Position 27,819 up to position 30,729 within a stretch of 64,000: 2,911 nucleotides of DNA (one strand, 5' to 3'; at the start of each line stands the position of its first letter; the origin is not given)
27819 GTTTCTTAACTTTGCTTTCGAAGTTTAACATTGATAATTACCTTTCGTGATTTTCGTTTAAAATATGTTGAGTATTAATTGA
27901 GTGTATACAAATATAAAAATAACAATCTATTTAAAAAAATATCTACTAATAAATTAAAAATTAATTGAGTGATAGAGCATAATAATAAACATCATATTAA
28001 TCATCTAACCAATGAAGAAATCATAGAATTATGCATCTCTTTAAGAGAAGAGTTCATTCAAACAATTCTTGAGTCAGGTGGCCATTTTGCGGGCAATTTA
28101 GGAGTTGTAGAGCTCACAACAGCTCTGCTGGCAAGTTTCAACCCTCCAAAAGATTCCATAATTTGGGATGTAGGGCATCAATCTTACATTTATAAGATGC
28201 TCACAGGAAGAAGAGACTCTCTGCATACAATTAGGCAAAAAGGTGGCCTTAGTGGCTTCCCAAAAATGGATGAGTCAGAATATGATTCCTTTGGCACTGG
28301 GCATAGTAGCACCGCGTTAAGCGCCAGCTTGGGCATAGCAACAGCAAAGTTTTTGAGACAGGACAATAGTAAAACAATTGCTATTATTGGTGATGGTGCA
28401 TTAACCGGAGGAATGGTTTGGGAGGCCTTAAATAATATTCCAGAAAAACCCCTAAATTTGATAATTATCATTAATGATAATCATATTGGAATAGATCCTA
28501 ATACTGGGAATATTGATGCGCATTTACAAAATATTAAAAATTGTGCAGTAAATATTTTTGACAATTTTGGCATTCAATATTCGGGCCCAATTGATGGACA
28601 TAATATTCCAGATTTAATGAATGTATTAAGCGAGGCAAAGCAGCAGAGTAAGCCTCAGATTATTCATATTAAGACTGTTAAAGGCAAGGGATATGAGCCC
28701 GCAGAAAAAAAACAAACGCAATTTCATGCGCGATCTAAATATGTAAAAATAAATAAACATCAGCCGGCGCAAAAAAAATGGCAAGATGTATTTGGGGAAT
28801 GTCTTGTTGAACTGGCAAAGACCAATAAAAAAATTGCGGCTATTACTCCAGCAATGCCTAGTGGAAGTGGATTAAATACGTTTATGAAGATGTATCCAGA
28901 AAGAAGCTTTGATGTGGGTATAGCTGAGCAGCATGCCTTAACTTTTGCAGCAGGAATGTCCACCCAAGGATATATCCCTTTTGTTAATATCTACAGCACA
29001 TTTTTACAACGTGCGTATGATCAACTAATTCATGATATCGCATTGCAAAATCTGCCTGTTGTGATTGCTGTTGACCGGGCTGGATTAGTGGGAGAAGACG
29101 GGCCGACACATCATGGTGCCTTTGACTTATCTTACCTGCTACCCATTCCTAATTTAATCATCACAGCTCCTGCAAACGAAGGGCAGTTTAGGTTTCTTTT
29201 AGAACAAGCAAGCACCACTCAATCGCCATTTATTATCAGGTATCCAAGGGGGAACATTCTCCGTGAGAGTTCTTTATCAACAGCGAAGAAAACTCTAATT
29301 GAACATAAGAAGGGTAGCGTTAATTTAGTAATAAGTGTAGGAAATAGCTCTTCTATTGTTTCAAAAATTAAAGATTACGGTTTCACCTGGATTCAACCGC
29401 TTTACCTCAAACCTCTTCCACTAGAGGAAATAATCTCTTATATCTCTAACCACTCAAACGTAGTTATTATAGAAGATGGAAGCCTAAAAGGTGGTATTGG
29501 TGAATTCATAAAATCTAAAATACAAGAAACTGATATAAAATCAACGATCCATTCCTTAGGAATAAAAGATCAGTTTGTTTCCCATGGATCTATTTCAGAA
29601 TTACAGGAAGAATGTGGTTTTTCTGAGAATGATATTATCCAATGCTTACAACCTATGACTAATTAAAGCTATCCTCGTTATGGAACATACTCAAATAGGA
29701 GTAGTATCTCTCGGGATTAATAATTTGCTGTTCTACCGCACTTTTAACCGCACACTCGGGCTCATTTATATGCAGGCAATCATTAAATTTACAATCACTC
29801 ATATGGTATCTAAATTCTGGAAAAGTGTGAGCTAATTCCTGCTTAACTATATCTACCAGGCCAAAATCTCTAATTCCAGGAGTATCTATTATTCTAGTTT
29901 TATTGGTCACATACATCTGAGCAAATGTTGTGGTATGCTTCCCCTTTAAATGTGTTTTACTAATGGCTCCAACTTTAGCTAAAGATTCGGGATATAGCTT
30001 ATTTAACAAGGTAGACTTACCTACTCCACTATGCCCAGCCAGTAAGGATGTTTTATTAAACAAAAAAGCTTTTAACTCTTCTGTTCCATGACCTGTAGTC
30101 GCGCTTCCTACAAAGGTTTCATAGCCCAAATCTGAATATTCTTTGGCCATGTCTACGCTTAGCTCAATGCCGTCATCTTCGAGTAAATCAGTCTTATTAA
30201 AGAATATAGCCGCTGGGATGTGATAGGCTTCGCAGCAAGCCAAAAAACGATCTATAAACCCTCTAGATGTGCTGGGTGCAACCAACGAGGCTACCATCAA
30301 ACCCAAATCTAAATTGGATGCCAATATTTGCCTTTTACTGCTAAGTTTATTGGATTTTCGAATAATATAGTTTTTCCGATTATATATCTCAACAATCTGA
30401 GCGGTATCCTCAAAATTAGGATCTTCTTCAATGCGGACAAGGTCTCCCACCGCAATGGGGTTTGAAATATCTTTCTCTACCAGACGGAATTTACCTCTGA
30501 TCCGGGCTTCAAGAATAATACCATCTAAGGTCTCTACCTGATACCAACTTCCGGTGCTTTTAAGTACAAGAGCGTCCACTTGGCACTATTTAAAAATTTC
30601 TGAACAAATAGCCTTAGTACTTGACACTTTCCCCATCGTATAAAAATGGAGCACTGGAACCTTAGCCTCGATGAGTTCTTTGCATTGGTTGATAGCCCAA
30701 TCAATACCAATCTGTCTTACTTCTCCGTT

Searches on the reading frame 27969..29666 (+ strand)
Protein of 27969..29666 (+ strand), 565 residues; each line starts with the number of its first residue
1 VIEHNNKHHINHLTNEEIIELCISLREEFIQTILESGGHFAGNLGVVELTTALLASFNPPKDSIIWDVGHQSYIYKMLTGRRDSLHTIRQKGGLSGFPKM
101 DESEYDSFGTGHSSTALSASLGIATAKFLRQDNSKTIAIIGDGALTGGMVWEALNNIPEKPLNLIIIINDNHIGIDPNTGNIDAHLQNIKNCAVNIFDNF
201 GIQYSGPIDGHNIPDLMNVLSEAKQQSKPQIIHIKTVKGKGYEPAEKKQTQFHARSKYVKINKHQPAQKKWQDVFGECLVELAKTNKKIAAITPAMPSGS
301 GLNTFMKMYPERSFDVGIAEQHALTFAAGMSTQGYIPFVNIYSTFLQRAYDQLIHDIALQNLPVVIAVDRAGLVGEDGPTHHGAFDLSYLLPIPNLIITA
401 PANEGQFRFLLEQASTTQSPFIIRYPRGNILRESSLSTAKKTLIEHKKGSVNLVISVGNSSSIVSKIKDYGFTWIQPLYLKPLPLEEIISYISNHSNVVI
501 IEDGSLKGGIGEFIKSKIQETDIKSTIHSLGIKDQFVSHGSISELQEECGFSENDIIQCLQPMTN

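Call 11: find_related_loci(query=window:27969-29666:+, collection=genome_contigs, flank=4000)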
Query window:27969-29666:+ (565 aa) in genome_contigs; peptide patterns used: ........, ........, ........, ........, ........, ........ (x = any residue, [..] = any of these).
109 stretches matched a pattern; 51 encode a relative of the query (tblastn E <= 1e-3); 51 distinct loci.
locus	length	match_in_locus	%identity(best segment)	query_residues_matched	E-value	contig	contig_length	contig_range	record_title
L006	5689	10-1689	87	6-565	0e+0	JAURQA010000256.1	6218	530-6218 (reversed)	MAG: Bacteroidota bacterium isolate SFB_South_Co_48 k141_3661193, whole genome shotgun sequence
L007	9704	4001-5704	47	10-560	1e-159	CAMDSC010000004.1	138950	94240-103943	MAG: Chitinophaga pinensis isolate TrH-25oct19-45 genome assembly, contig: TrH-25oct19-C83, whole genome shotgun sequenc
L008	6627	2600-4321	45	10-560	2e-157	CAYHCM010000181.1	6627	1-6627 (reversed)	MAG TPA_asm: uncultured Chitinophaga sp. isolate ERP119702_co1_292 genome assembly, contig: NODE_16898_length_6627_cov_4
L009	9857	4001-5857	41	5-564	1e-155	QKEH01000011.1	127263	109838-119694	MAG: Bacteroidetes bacterium isolate SZUA-471 scaffold_714, whole genome shotgun sequence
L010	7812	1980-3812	43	5-557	9e-154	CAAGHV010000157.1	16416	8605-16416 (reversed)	MAG TPA_asm: Bacteroidales bacterium, isolate HGM05376, WGS project CAAGHV010000000 data, contig: SRS476288_14_k119_2960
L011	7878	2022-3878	42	5-564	6e-154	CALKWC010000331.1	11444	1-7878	MAG TPA_asm: uncultured Marinilabiliales bacterium isolate SRR5894287_bin.66_CONCOCT_v1.1_MAG genome assembly, contig: E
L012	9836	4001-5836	43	10-563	6e-154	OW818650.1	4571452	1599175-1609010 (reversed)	metagenome genome assembly, chromosome: 1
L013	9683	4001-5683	45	16-556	2e-153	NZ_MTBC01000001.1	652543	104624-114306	Croceivirga radicis strain HSG9 contig1, whole genome shotgun sequence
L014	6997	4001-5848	43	5-563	1e-153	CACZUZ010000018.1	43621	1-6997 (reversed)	MAG: uncultured Bacteroidetes bacterium isolate RUG12980 genome assembly, contig: RUG12980_asm_18, whole genome shotgun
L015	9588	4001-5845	43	5-557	7e-153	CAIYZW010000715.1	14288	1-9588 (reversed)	MAG: uncultured Bacteroidetes bacterium isolate Ja1_bin-3933 genome assembly, contig: bin-3933:0715/1089, whole genome s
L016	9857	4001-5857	42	5-564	1e-152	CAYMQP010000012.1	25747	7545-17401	MAG TPA_asm: uncultured Bacteroidales bacterium isolate binchicken_co178_8 genome assembly, contig: NODE_2614_length_257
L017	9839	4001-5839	41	5-557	2e-152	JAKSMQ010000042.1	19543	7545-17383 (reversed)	MAG: Bacteroidales bacterium isolate Horse_feces129 MAG129_42, whole genome shotgun sequence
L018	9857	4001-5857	43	5-561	7e-151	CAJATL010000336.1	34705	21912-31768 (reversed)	MAG: uncultured Bacteroidetes bacterium isolate Loc090907-6m_bin-095 genome assembly, contig: bin-095:336/424, whole gen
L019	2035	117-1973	41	5-563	3e-162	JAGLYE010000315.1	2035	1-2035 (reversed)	MAG: Bacteroidales bacterium isolate RS_13_16 ZL320.bin.16.fa_315, whole genome shotgun sequence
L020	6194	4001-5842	42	10-563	2e-150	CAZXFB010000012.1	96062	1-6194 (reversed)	MAG TPA_asm: uncultured Rikenellaceae bacterium isolate SRP272421_co4_225 genome assembly, contig: NODE_232_length_96062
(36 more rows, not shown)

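Call 56: search_protein_families(library=pfam, proteins=[window:27969-29666:+], max_evalue=0.1)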
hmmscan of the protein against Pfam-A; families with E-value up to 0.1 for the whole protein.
window:27969-29666:+ (565 aa): 7 families
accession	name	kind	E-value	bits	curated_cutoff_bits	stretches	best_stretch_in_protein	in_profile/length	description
PF13292.11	DXP_synthase_N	-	1.3e-89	300.6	21.2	2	5-190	5-190/274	1-deoxy-D-xylulose-5-phosphate synthase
PF02779.29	Transket_pyr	-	1.8e-43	148.6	27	1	269-430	3-172/174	Transketolase, pyrimidine binding domain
PF02780.25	Transketolase_C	-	6.6e-09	36.2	25.9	1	473-556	39-124/124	Transketolase, C-terminal domain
PF00456.26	Transketolase_N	-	9.4e-09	35.1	22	1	95-253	96-259/334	Transketolase, thiamine diphosphate binding domain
PF00676.26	E1_dh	-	6.9e-06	25.7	22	1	74-175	69-165/300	Dehydrogenase E1 component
PF02775.26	TPP_enzyme_C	-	0.00011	22.5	21.9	1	105-173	22-84/151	Thiamine pyrophosphate enzyme, C-terminal TPP binding domain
PF10996.14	Beta-Casp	-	0.073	14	27.7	0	127-169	68-109/120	Beta-Casp domain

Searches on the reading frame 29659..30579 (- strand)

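Call 56: search_protein_families(library=pfam, proteins=[window:29659-30579:-], max_evalue=0.1)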
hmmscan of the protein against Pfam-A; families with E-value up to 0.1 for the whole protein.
window:29659-30579:- (306 aa): 15 families
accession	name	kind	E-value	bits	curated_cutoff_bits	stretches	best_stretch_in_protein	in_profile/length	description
PF03193.22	RsgA_GTPase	-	3.9e-49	167.2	30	1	65-241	1-173/174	RsgA GTPase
PF16745.11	RsgA_N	-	3.9e-10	39.8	27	1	5-53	4-47/54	RsgA N-terminal domain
PF01926.29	MMR_HSR1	-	9.4e-08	32.6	21.9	1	179-249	3-71/113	50S ribosome-binding GTPase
PF02421.24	FeoB_N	-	3.3e-06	27.1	27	1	179-237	4-58/156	Ferrous iron transport protein B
PF00009.33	GTP_EFTU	-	5.8e-06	26.4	26.5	0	112-174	113-183/188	Elongation factor Tu GTP binding domain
PF00735.24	Septin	-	0.00066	19.5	26.2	1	177-238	6-74/280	Septin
PF00005.33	ABC_tran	-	0.0013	19.8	25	1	177-213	13-51/137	ABC transporter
PF00910.28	RNA_helicase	-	0.003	18.5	21.5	1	180-232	3-56/105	RNA helicase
PF13555.12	AAA_29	-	0.008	16.4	27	1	175-192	20-39/61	P-loop containing region of AAA domain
PF13191.12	AAA_16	-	0.02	15.9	32.6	1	179-202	28-51/167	AAA ATPase domain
PF09439.16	SRPRB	-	0.021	14.6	25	1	176-237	4-57/178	Signal recognition particle receptor beta subunit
PF03029.23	ATP_bind_1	-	0.039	14.2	27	0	104-151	137-185/240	Conserved hypothetical ATP binding protein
PF01426.24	BAH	-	0.058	13.7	30.8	0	29-89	6-67/121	BAH domain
PF01176.25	eIF-1a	-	0.064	13.3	30.2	0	9-63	11-62/64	Translation initiation factor 1A / IF-1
PF04548.22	AIG1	-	0.1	12.4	27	0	179-239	4-62/212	AIG1 family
